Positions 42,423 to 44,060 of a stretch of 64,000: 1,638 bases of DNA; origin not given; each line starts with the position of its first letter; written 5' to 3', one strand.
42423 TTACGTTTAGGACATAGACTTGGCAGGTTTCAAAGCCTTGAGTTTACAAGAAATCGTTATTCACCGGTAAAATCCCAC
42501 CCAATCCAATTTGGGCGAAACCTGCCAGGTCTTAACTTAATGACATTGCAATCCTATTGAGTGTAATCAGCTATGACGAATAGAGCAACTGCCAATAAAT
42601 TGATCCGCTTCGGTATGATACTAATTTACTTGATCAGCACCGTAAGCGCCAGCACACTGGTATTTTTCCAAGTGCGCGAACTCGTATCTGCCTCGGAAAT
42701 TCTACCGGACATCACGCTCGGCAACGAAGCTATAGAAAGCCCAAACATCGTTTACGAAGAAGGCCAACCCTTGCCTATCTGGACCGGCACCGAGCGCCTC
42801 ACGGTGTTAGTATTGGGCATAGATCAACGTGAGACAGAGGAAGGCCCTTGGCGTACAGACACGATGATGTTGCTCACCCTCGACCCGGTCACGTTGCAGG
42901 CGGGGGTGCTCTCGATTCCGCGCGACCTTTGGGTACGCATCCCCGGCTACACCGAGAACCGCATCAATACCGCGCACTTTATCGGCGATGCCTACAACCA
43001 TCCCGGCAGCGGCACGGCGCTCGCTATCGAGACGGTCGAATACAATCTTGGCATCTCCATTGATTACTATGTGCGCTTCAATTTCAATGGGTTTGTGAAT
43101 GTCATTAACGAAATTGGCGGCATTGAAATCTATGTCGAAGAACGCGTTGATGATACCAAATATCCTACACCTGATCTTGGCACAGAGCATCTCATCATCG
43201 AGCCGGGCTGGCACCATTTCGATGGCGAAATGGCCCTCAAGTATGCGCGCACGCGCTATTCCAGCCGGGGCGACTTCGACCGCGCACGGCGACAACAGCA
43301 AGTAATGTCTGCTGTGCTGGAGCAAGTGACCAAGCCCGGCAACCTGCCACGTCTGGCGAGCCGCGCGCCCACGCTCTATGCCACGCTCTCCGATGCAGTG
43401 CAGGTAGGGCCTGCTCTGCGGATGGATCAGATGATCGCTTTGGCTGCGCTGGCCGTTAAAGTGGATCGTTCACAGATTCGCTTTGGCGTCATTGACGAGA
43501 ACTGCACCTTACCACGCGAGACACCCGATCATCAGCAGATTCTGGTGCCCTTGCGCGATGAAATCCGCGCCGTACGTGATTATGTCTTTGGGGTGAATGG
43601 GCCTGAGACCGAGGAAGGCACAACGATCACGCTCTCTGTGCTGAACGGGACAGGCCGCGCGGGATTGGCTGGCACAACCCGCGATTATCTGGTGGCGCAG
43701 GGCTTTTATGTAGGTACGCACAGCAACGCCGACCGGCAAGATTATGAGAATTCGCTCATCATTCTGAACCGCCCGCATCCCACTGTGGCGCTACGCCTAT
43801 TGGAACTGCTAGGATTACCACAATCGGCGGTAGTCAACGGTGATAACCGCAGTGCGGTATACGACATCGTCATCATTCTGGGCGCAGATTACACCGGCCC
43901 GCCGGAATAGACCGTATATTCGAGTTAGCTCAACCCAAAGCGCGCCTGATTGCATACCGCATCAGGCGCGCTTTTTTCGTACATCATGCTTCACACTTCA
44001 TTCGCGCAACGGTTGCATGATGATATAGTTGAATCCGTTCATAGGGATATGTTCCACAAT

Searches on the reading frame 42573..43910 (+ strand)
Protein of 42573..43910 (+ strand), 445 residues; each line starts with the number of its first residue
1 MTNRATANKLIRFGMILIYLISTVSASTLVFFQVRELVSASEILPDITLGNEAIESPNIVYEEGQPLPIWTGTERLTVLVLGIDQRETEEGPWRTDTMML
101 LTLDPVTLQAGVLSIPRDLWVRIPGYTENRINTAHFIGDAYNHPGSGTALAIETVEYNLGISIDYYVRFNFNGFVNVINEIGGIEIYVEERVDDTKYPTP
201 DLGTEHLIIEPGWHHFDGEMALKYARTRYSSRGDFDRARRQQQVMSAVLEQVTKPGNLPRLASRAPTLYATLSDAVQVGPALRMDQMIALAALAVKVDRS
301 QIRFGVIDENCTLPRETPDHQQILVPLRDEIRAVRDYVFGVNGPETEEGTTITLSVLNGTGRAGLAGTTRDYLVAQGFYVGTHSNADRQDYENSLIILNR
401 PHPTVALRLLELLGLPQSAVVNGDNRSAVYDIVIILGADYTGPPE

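Call 26: find_encoding_contigs(protein=window:42573-43910:+, flank=3000, max_places=6)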
Protein window:42573-43910:+ (445 aa): 8 contigs read that carry it; 2 places shown.
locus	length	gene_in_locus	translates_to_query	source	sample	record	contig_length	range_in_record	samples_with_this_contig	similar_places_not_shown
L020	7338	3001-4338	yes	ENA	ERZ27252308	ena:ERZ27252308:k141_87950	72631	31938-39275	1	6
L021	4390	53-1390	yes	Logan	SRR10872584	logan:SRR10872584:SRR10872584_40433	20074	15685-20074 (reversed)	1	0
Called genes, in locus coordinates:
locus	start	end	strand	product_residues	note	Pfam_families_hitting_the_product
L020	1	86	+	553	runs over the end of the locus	PF00753:Lactamase_B, PF12706:Lactamase_B_2, PF22505:RNase_J_b_CASP, PF07521:RMMBL, PF17770:RNase_J_C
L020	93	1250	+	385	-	PF13439:Glyco_transf_4, PF13579:Glyco_trans_4_4, PF00534:Glycos_transf_1, PF13692:Glyco_trans_1_4, PF13524:Glyco_trans_1_2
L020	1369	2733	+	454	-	PF03816:LytR_cpsA_psr, PF13399:LytR_C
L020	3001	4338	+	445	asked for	PF03816:LytR_cpsA_psr, PF13399:LytR_C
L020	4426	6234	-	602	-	-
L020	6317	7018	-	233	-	PF02578:Cu-oxidase_4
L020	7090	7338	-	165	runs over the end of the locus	PF09579:Spore_YtfJ (weak)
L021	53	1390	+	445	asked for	PF03816:LytR_cpsA_psr, PF13399:LytR_C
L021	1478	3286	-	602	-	-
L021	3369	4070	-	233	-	PF02578:Cu-oxidase_4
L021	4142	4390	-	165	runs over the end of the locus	PF09579:Spore_YtfJ (weak)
